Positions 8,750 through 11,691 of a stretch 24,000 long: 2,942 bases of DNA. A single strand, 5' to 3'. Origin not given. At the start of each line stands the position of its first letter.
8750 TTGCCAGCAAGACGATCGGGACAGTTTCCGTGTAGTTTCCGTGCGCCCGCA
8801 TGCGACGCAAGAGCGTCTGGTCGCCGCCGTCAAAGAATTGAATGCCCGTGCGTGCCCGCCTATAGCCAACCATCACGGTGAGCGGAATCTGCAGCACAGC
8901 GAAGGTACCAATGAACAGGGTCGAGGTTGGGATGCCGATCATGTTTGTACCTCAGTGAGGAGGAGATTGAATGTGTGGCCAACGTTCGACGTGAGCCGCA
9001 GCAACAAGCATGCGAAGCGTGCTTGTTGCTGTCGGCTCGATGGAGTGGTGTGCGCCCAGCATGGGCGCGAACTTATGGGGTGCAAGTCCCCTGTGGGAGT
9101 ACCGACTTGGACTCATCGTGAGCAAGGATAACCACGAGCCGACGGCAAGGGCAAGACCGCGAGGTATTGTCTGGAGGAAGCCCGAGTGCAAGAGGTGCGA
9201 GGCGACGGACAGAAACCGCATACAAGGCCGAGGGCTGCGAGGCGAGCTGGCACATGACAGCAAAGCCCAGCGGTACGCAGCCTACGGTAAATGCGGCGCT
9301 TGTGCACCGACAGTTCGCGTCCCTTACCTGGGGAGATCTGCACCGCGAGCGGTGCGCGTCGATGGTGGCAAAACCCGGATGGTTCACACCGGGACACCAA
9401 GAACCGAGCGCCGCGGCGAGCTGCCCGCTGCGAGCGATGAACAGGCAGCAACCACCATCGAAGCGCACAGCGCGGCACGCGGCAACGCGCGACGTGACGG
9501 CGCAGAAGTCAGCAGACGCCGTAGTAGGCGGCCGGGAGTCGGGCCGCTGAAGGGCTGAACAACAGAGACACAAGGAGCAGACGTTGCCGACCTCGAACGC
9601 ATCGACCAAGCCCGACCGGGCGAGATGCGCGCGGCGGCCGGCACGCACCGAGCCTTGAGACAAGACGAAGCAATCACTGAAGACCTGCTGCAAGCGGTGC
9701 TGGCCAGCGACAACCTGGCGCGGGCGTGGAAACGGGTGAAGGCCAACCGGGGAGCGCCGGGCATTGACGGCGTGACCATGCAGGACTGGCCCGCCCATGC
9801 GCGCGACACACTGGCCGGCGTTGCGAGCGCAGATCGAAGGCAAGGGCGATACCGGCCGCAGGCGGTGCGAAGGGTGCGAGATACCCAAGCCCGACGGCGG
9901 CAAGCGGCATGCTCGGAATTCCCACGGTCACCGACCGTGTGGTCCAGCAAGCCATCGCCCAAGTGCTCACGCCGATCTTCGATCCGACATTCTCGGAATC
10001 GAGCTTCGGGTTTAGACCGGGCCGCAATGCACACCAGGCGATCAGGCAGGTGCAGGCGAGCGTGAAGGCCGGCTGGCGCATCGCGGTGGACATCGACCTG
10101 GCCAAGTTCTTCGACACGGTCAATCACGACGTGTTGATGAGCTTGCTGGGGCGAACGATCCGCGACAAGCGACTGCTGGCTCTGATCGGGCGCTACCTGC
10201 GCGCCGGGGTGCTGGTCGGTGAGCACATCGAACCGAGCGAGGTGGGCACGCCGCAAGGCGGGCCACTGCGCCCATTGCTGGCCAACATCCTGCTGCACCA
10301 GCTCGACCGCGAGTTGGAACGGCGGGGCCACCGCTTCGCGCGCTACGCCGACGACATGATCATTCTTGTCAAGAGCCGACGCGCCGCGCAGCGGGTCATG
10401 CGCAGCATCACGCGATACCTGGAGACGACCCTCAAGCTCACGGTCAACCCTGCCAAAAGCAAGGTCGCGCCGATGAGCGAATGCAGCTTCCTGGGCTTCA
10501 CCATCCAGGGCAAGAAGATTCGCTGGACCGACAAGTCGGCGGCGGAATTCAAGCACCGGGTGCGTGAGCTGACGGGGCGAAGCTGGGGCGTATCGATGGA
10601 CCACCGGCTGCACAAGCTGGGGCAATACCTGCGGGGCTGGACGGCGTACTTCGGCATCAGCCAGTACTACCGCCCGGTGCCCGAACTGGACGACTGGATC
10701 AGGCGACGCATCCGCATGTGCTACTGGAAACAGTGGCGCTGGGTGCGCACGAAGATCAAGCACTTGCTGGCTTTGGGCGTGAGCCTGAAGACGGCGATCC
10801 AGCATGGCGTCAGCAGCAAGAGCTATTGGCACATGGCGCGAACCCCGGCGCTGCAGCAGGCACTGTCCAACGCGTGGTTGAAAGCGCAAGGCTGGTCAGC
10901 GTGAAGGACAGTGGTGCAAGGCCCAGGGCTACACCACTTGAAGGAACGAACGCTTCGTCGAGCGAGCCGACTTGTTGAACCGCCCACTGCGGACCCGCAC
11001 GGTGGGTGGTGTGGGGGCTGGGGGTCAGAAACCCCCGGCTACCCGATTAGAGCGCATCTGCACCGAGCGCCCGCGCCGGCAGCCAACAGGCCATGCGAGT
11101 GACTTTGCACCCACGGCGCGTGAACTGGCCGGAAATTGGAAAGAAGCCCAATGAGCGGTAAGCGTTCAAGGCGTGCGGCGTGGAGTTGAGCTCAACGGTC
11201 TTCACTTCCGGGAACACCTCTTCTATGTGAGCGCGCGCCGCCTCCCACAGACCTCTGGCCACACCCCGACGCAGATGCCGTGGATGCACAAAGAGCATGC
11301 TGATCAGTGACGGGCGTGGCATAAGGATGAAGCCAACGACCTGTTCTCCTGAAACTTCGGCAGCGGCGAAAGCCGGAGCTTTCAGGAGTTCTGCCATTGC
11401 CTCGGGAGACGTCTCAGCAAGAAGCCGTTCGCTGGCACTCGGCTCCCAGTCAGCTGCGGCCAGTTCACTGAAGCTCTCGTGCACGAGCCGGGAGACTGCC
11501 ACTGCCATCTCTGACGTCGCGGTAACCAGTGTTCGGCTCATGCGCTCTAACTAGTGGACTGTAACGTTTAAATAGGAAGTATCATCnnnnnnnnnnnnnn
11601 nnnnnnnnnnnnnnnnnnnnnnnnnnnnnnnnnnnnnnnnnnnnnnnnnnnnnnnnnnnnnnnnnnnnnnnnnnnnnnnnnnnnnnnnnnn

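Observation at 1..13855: Large chromosomal integron read in reverse: intI(+) with an array of about 12 cassettes and 21 minus-strand genes reaching the window edge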

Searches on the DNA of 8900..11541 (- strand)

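Call 31: search_with_rna_model(model_id=R1, sources=[L002, L003, L004, L007, L008, L010, L011, L012, L014, L015, L016, L017, L018, L019, L021, L023, L024, L025, L026, L027, L028, L029, L031, L032, L035, L036, L037, L038, L039, L040, L041, L042, L043, L044, L047, L048, L049, L053, L054, L055, L056, L059, L061, L062, L064, L065, L066, L067, L068, L069, L071, L073, L076, L078, L080, L082], max_evalue=0.001, make_alignment=true)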
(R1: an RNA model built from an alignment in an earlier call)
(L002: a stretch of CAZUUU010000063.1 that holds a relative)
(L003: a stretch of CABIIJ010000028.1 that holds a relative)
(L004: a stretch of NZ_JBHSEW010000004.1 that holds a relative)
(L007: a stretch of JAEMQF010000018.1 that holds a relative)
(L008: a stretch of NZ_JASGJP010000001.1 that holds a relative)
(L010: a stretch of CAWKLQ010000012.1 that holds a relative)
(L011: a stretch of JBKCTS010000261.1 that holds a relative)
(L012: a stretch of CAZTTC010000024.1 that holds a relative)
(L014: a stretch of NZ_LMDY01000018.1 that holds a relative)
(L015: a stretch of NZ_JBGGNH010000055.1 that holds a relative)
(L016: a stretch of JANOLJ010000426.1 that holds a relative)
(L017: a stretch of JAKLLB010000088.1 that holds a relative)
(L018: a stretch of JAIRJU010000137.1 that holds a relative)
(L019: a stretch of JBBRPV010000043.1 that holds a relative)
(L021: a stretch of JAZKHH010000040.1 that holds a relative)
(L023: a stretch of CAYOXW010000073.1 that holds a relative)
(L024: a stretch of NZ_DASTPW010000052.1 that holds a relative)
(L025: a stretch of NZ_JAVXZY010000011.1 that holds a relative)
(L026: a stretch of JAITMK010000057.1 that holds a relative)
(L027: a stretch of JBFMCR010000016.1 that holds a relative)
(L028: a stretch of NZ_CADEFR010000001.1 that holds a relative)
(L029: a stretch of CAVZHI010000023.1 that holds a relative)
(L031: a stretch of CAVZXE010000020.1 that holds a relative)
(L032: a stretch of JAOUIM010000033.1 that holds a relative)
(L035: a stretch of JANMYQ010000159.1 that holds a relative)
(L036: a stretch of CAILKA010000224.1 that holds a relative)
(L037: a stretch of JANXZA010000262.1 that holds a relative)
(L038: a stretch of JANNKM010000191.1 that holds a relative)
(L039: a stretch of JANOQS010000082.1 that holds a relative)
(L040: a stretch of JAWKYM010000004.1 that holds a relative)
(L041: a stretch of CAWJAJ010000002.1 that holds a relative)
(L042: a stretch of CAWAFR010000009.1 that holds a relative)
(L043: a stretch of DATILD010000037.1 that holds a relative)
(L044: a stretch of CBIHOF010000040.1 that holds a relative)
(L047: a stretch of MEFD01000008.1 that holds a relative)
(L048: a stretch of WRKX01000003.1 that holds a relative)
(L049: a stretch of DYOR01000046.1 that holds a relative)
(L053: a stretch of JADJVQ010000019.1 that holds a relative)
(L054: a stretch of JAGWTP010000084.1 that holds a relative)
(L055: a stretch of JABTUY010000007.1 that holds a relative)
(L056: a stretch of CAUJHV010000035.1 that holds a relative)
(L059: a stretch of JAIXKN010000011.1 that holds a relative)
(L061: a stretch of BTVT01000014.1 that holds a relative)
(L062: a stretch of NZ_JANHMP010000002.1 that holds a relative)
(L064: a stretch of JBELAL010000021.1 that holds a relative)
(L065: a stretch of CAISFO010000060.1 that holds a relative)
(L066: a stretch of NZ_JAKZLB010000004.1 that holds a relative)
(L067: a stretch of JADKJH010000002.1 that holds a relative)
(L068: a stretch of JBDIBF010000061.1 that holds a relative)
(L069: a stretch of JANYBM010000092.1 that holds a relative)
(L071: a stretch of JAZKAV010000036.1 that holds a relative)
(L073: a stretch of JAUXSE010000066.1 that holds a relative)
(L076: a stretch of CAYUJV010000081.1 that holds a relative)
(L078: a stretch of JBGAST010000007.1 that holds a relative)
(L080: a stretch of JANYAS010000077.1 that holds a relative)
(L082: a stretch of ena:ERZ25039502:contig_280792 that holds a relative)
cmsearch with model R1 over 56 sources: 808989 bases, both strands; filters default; matches with E-value up to 0.001: 186.
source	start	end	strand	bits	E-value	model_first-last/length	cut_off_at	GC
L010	7547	7625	+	82.4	8.6e-19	1-68/68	no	0.67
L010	4868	4946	+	81.6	1.5e-18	1-68/68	no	0.72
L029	2730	2808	+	81.5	1.6e-18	1-68/68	no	0.67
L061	9374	9440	+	81.2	1.8e-18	1-68/68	no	0.61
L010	4030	4108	+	79.9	4.2e-18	1-68/68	no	0.7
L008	8659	8725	+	79.4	5.6e-18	1-68/68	no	0.61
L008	9350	9416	+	77.8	1.5e-17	1-68/68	no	0.6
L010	8029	8107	+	77.6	1.8e-17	1-68/68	no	0.67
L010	6756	6834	+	76.8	2.9e-17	1-68/68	no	0.67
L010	3453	3531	+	76.1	4.4e-17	1-68/68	no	0.7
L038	92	170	+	75.8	5.2e-17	1-68/68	no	0.7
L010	2060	2138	+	75.6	6e-17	1-68/68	no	0.72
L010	9055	9133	+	74.4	1.2e-16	1-68/68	no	0.7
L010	1186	1264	+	73.7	1.9e-16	1-68/68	no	0.67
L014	1928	1994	+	73.4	2.4e-16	1-68/68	no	0.58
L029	3310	3388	+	73.1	2.9e-16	1-68/68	no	0.75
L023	7301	7379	+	72.6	3.9e-16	1-68/68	no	0.7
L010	2948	3014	+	72.6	4e-16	1-68/68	no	0.58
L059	4248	4315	+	72.5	4.3e-16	1-68/68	no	0.62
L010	565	643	+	72.3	4.9e-16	1-68/68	no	0.66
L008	4671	4737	+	70.9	1.1e-15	1-68/68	no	0.57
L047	570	636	+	70.6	1.4e-15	1-68/68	no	0.52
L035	5461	5524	+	70.3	1.6e-15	1-68/68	no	0.59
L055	6199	6283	+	69.9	2.1e-15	1-68/68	no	0.66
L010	6078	6153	+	69.6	2.6e-15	1-68/68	no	0.64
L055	7227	7311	+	69.2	3.4e-15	1-68/68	no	0.67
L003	9258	9324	+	69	3.7e-15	1-68/68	no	0.52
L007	9124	9202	+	68.4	5.3e-15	1-68/68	no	0.68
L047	1226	1292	+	68.3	5.9e-15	1-68/68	no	0.57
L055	1336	1420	+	68.2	6.3e-15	1-68/68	no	0.67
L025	2895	3012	+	67.2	1.1e-14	1-68/68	no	0.64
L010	5485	5593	+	66.8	1.5e-14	1-68/68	no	0.65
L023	5121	5185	+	66.1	2.3e-14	1-68/68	no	0.65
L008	8301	8367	+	66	2.4e-14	1-68/68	no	0.61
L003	6038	6104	+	65.7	2.9e-14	1-68/68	no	0.49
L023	7709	7793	+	65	4.6e-14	1-68/68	no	0.65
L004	9597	9663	+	64.4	6.4e-14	1-68/68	no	0.64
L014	902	965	+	64.1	7.7e-14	1-68/68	no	0.59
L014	565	631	+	64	8.6e-14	1-68/68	no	0.61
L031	831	897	+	63.5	1.2e-13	1-68/68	no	0.63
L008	7953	8019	+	63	1.5e-13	1-68/68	no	0.6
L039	8857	8932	+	62.7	1.9e-13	1-68/68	no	0.63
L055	977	1061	+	62.3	2.5e-13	1-68/68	no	0.67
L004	6648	6714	+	61.3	4.7e-13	1-68/68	no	0.57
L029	1173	1251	+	60.9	5.7e-13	1-68/68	no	0.7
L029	1749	1857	+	60.9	5.9e-13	1-68/68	no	0.66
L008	7538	7604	+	60.7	6.7e-13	1-68/68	no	0.64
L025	819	936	+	60.5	7.4e-13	1-68/68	no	0.69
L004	9335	9401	+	60.3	8.3e-13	1-68/68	no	0.63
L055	7592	7676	+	60.2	8.8e-13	1-68/68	no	0.68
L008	9144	9208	+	59.8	1.2e-12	1-68/68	no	0.69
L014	1442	1520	+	59.5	1.4e-12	1-68/68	no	0.58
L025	435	552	+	59.5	1.4e-12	1-68/68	no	0.68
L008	5791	5856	+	59.4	1.5e-12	1-68/68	no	0.59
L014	3147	3211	+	59.2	1.7e-12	1-68/68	no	0.66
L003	8695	8761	+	58.4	2.8e-12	1-68/68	no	0.66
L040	4674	4736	+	57.6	4.7e-12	1-68/68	no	0.56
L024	1002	1080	+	57.2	5.8e-12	1-68/68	no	0.59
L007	6745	6820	+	57.2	5.8e-12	1-68/68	no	0.68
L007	4687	4771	+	56.9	7.1e-12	1-68/68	no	0.68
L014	2601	2685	+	56.6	8.6e-12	1-68/68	no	0.64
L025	5139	5256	+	56.5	8.9e-12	1-68/68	no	0.64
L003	6771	6836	+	56.3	1e-11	1-68/68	no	0.56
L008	4169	4234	+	56.3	1e-11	1-68/68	no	0.53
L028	411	504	+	56.1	1.2e-11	1-68/68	no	0.66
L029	6357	6433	+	56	1.3e-11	1-68/68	no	0.62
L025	4235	4352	+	55.8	1.4e-11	1-68/68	no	0.66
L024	417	480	+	55.6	1.6e-11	1-68/68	no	0.64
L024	1552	1615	+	55.6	1.6e-11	1-68/68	no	0.58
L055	7908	7992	+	54.5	3.1e-11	1-68/68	no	0.68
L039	9393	9468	+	54.4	3.4e-11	1-68/68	no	0.62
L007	7680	7799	+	54.2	4e-11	1-68/68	no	0.68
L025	1692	1809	+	54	4.3e-11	1-68/68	no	0.66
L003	8974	9040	+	54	4.3e-11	1-68/68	no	0.58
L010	260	326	+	53.8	5.1e-11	1-68/68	no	0.66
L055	6911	6995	+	53.4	6.3e-11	1-68/68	no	0.67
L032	13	77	+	52.9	9e-11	1-68/68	no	0.68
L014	110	194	+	52.7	9.6e-11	1-68/68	no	0.6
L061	6443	6527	+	51.7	1.9e-10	1-68/68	no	0.6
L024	1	75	+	51.5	2.1e-10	5-68/68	5'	0.61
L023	8963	9043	+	51.5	2.1e-10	1-68/68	no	0.62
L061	5684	5768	+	51.4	2.2e-10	1-68/68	no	0.66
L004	5817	5880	+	51.2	2.5e-10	1-68/68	no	0.59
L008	5200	5266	+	50.8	3.1e-10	1-68/68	no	0.55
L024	2270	2334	+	50.8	3.2e-10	1-68/68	no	0.58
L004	8565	8629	+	50.8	3.3e-10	1-68/68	no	0.57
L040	7852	7917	+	50.8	3.3e-10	1-68/68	no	0.5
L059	4846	4915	+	50.6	3.6e-10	1-68/68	no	0.76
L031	42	106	+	50.6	3.8e-10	1-68/68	no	0.63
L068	8048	8116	+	50.5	3.9e-10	1-68/68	no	0.65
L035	1221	1300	+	50.3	4.3e-10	1-68/68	no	0.57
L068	9470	9538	+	50.3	4.5e-10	1-68/68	no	0.68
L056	7546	7678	+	50.1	5.1e-10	1-68/68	no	0.69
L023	8613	8677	+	50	5.4e-10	1-68/68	no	0.63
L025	1203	1320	+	49.9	5.8e-10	1-68/68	no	0.62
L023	6271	6335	+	49.2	8.9e-10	1-68/68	no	0.65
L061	8865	8988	+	49.2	9e-10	1-68/68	no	0.69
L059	559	637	+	49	1e-09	1-68/68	no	0.58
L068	5985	6053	+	48.9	1.1e-09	1-68/68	no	0.65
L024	1907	1971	+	48.6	1.2e-09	1-68/68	no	0.55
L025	4724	4841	+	48.5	1.3e-09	1-68/68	no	0.58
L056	908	1043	+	48.4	1.5e-09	1-68/68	no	0.68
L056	5440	5575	+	47.9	2e-09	1-68/68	no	0.72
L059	7580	7648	+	47.6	2.4e-09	1-68/68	no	0.62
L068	6538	6606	+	47.5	2.6e-09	1-68/68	no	0.64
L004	7045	7108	+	47.2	3e-09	1-68/68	no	0.62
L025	3851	3968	+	47.1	3.2e-09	1-68/68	no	0.67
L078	46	114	+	47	3.4e-09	1-68/68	no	0.62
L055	3790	3874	+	47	3.5e-09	1-68/68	no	0.66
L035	4926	5000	+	46.8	3.8e-09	1-68/68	no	0.64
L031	1303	1368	+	46.7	4.1e-09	1-68/68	no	0.62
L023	8264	8348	+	46.6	4.5e-09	1-68/68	no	0.66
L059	1118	1183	+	46.2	5.9e-09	1-68/68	no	0.68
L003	6458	6521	+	45.9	6.7e-09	1-68/68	no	0.62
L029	2342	2414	+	45.8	7.6e-09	1-68/68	no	0.67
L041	5260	5343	+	45.5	8.8e-09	1-68/68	no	0.67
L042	9431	9500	+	45.5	9e-09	1-68/68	no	0.6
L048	9511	9574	+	45.1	1.2e-08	1-68/68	no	0.62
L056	6094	6229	+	44.7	1.5e-08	1-68/68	no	0.72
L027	508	577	+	44.6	1.6e-08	1-68/68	no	0.74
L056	3112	3247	+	43.8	2.6e-08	1-68/68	no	0.71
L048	8502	8577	+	42.7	5.1e-08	1-68/68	no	0.61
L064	8474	8606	+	42.7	5.2e-08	1-68/68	no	0.59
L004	9073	9138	+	42.7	5.2e-08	1-68/68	no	0.65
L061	5023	5107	+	42.5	5.8e-08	1-68/68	no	0.64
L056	4878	5013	+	42.4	6.3e-08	1-68/68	no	0.71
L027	102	171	+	41.7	9.6e-08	1-68/68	no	0.56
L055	2477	2584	+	41.4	1.1e-07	1-68/68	no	0.61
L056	6693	6828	+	41.4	1.2e-07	1-68/68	no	0.73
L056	2535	2670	+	41.3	1.2e-07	1-68/68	no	0.71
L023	6616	6679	+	41.2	1.3e-07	1-68/68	no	0.64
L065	8155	8285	+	40.9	1.5e-07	1-68/68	no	0.61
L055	8224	8331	+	40.3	2.3e-07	1-68/68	no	0.62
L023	6979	7043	+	40.1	2.6e-07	1-68/68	no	0.62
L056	396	531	+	40.1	2.6e-07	1-68/68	no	0.72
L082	2685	2769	-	40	2.7e-07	1-68/68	no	0.54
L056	8624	8759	+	40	2.8e-07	1-68/68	no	0.71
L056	1975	2110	+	39.8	3.2e-07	1-68/68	no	0.71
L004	4953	5025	+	39.4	4e-07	1-68/68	no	0.66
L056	3956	4031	+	39.2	4.5e-07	1-68/68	no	0.63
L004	7305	7381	+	38.9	5.4e-07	1-68/68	no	0.61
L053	1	59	+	38.5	7.1e-07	9-68/68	5'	0.63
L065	2938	3068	+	38.4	7.3e-07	1-68/68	no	0.62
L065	451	580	+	38.4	7.7e-07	1-68/68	no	0.65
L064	6075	6207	+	38.2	8.4e-07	1-68/68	no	0.66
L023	3142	3206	+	38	9.6e-07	1-68/68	no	0.58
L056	1514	1589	+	37.5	1.4e-06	1-68/68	no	0.61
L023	4352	4417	+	36.8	2e-06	1-68/68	no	0.68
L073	2384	2514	+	36.7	2.1e-06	1-68/68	no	0.62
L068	8407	8512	+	36.7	2.1e-06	1-68/68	no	0.58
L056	3495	3570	+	36.4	2.6e-06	1-68/68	no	0.61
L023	3739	3823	+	36.3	2.8e-06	1-68/68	no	0.65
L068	5500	5630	+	35.6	4.3e-06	1-68/68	no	0.6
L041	3000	3080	+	35.2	5.4e-06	1-68/68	no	0.57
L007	5623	5689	+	35.2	5.5e-06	1-68/68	no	0.58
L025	3451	3568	+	34.9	6.7e-06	1-68/68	no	0.64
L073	878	1008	+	34.8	7.3e-06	1-68/68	no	0.6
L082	2115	2199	-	34.6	7.9e-06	1-68/68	no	0.68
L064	7796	7928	+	34.3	9.4e-06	1-68/68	no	0.67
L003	7030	7094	+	34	1.2e-05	1-68/68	no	0.68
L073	1691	1821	+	33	2.2e-05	1-68/68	no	0.63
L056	4417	4492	+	32.8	2.5e-05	1-68/68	no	0.64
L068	6987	7092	+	32.4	3.1e-05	1-68/68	no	0.62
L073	4762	4892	+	32.2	3.6e-05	1-68/68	no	0.64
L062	2021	2151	+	32.1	3.9e-05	1-68/68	no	0.61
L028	53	185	+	31.9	4.4e-05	1-68/68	no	0.66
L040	6976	7113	+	31.7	4.9e-05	1-68/68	no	0.65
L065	6151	6281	+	31.7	4.9e-05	1-68/68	no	0.63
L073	5690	5820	+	31.7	5e-05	1-68/68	no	0.65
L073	128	258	+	31.4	5.8e-05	1-68/68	no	0.6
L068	8902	9006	+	31.2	6.5e-05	1-68/68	no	0.6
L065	7121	7251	+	31.2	6.7e-05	1-68/68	no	0.63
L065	1129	1259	+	30.8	8.6e-05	1-68/68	no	0.6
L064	9080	9213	+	30.8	8.7e-05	1-68/68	no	0.68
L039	6159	6234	+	30.6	9.7e-05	1-68/68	no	0.61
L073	5254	5384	+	30.6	0.0001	1-68/68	no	0.65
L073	3112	3242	+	30.5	0.0001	1-68/68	no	0.62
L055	5883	5967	+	29.9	0.00015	1-68/68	no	0.67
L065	5826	5956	+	29.2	0.00023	1-68/68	no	0.62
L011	116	248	+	29.2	0.00023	1-68/68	no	0.69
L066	875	1005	+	28.9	0.00028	1-68/68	no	0.65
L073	3750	3880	+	28.6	0.00035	1-68/68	no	0.63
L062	1127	1258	+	28.3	0.00042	1-68/68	no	0.65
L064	6879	7013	+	28.2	0.00044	1-68/68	no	0.65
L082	10248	10302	-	28.2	0.00044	11-68/68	5'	0.69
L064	5182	5315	+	27.8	0.00056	1-68/68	no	0.7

Alignment A2: 150 matches aligned to the model, 220 columns, each read 5' to 3' on its own strand. Consensus structure (alignment columns), stored with it:
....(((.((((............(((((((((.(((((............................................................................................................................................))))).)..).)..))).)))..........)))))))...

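Call 32: build_rna_model(alignment_id=A2)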
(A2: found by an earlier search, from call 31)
Model R2 built from alignment A2 (150 sequences, 220 columns); structure: stored with the alignment.
model positions 67; base pairs 21; branch points 0; effective number of sequences 11.29; information 0.838 bits per position. Calibrated on 0.2 Mb of random sequence (short: E-values are rough).
structure used (alignment columns):
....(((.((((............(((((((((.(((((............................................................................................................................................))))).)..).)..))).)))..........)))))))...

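Call 33: search_with_rna_model(model_id=R2, sources=[window, L081], filters=off, max_evalue=10, show_alignments=8)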
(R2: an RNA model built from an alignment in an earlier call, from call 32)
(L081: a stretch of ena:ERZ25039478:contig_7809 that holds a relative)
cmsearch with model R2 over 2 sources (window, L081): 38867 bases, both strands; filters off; matches with E-value up to 10: 25.
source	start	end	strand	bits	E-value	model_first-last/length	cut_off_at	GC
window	8974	9057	+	43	2.5e-08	1-67/67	no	0.62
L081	1511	1594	-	41.6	5.6e-08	1-67/67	no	0.61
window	5613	5697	+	28.9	6.2e-05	1-67/67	no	0.61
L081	4871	4955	-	28.9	6.2e-05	1-67/67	no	0.61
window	8490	8555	+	12.8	0.46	1-67/67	no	0.67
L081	2013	2078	-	12.8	0.46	1-67/67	no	0.67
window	20260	20337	-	11.8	0.81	1-67/67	no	0.76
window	20306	20354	+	11.3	1.1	1-67/67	no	0.71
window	14633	14671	+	11.2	1.1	1-67/67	no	0.85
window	5916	5980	+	11.2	1.2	1-67/67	no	0.58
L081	4588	4652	-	11.2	1.2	1-67/67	no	0.58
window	7160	7185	-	11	1.3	1-67/67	no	0.65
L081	3383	3408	+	11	1.3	1-67/67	no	0.65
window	21616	21650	-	10.9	1.3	1-67/67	no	0.71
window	6603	6636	-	9.6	2.7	1-67/67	no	0.59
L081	3932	3965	+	9.6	2.7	1-67/67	no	0.59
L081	13530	13558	+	9.2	3.5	1-67/67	no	0.69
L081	8955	8997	+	7.9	6.9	1-67/67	no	0.74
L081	11116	11149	+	7.4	9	1-67/67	no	0.79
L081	14713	14753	+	7.4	9.2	1-67/67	no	0.66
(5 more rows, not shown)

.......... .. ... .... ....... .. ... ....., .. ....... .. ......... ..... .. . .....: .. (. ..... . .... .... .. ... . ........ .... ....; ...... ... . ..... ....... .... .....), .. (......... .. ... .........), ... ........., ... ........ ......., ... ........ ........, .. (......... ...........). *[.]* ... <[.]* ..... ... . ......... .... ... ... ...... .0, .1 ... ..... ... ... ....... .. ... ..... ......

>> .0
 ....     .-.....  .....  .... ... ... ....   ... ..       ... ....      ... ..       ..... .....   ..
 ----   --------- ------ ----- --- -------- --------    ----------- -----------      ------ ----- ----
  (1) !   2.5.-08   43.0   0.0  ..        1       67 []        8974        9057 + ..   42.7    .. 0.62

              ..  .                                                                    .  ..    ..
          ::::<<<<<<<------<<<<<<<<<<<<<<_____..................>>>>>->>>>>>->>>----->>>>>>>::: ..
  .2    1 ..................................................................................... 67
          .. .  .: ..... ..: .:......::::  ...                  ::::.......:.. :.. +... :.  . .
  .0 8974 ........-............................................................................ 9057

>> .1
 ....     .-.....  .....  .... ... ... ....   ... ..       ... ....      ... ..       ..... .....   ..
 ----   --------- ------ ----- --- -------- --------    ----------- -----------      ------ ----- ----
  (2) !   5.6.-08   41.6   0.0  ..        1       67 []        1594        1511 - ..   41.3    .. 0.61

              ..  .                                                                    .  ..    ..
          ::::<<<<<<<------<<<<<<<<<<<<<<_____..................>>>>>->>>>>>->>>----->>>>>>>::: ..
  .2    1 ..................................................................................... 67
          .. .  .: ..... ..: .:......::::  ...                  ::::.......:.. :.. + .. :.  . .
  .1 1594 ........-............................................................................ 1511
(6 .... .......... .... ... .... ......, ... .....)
